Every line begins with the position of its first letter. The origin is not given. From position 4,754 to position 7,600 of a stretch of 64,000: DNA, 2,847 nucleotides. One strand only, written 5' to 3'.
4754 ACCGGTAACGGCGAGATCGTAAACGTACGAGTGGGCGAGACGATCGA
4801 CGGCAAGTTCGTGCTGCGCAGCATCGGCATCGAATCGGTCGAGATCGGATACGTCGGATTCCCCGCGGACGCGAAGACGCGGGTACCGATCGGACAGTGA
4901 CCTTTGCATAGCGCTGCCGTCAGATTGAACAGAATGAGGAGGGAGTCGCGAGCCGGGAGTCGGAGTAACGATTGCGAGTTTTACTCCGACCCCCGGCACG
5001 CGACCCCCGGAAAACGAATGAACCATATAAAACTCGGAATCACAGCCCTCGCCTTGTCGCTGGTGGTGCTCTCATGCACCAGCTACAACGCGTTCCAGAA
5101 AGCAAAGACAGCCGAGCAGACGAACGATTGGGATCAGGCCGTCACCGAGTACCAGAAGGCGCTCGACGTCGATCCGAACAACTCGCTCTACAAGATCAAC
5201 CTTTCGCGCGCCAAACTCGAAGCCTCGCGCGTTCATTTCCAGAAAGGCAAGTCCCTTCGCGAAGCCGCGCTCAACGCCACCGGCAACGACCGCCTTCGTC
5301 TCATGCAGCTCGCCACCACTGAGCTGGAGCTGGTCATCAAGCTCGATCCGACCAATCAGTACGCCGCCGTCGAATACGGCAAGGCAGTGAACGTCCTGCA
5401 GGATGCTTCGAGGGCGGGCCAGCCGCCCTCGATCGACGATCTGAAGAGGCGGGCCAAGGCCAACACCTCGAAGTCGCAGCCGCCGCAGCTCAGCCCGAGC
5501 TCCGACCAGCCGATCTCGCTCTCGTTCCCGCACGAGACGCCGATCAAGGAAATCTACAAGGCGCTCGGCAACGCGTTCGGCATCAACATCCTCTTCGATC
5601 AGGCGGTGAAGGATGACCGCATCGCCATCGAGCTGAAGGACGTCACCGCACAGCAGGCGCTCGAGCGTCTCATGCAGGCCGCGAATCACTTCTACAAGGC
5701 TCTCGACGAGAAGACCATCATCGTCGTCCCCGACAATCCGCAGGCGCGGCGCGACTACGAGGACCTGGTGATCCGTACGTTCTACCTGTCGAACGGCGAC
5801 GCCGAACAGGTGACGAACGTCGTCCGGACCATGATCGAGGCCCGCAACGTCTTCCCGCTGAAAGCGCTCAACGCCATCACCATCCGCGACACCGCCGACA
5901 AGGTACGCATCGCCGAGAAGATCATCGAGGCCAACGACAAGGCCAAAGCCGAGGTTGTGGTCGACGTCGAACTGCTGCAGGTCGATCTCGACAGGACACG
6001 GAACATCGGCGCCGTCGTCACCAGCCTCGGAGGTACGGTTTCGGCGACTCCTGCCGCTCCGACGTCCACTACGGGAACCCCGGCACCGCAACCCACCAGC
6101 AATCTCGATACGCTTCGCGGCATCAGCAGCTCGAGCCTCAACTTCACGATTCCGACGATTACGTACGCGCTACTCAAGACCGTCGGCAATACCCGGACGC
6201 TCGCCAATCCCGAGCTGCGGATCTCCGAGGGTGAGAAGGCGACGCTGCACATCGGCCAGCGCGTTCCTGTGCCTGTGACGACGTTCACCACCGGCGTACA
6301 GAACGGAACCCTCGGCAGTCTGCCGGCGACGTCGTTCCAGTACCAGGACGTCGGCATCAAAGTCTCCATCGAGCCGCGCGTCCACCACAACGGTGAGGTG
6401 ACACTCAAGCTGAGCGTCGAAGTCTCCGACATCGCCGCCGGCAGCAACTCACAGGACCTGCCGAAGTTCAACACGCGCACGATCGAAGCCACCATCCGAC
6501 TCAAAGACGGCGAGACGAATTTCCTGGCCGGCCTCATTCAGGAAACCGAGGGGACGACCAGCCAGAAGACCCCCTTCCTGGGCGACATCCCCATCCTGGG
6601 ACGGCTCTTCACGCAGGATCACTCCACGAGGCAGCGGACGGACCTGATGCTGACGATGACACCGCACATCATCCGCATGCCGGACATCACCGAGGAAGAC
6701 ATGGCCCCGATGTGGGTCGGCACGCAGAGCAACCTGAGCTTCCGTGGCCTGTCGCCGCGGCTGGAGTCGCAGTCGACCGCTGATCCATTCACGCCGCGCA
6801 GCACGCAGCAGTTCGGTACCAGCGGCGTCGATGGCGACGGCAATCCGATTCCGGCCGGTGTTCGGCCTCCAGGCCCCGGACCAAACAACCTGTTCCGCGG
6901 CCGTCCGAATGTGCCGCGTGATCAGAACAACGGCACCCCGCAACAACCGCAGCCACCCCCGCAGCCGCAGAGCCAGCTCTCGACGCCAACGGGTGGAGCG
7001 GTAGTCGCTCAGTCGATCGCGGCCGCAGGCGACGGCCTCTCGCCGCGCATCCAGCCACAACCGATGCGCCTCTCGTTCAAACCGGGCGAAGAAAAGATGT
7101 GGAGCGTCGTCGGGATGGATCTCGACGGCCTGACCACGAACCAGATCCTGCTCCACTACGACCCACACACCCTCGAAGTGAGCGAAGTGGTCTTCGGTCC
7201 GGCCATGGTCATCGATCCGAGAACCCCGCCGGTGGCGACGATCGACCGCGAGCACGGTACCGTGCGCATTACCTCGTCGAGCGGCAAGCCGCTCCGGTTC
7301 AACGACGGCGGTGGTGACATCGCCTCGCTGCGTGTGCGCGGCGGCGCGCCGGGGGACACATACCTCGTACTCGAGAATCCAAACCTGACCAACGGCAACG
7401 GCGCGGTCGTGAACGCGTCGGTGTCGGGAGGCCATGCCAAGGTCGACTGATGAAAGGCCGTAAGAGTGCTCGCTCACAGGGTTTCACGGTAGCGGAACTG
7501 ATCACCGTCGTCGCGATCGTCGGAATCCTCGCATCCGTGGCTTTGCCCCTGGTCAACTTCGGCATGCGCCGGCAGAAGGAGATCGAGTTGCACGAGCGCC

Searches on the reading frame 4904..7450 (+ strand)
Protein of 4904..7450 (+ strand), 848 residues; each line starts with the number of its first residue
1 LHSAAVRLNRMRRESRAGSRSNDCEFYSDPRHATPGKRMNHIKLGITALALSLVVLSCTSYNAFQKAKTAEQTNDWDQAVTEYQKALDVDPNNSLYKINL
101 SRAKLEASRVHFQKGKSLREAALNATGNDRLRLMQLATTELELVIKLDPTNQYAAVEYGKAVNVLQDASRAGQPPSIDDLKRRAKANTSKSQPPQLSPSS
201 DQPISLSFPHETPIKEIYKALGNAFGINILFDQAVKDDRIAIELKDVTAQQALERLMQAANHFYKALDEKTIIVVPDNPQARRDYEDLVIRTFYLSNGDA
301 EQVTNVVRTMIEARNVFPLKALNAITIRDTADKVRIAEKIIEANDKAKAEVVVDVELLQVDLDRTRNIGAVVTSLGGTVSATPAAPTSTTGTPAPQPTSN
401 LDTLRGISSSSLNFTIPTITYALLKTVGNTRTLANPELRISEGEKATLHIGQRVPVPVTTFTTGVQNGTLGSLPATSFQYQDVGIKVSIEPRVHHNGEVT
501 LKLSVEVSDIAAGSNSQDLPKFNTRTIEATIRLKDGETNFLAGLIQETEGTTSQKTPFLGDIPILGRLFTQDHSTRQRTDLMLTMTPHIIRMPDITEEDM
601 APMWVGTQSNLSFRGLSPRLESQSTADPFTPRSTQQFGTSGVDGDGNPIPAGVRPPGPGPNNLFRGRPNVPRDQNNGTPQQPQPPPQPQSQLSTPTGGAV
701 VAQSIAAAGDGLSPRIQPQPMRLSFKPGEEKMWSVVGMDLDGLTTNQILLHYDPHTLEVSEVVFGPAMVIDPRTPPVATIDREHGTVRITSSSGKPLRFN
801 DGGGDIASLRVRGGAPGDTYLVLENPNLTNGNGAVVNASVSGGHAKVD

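Call 12: search_protein_families(library=pfam, proteins=[window:4904-7450:+], max_evalue=0.001)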
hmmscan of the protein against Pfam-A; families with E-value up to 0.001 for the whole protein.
window:4904-7450:+ (848 aa): 6 families
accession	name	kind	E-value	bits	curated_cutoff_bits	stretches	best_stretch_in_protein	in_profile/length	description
PF00263.26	Secretin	-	8.1e-44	149.6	27.5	1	424-591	2-169/169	Bacterial type II and III secretion system protein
PF03958.22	Secretin_N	-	1.4e-08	35.2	28.2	1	291-349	2-68/69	Bacterial type II/III secretion system short domain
PF16344.10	FecR_C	-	3.5e-05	24.2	24.4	1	211-274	6-70/70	FecR, C-terminal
PF07719.23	TPR_2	-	0.00017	21.9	27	0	64-93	5-34/34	Tetratricopeptide repeat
PF00963.24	Cohesin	-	0.00043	20.9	24.1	0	741-834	28-124/139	Cohesin domain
PF13414.12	TPR_11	-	0.00048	20.2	26.8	1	73-93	7-27/42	TPR repeat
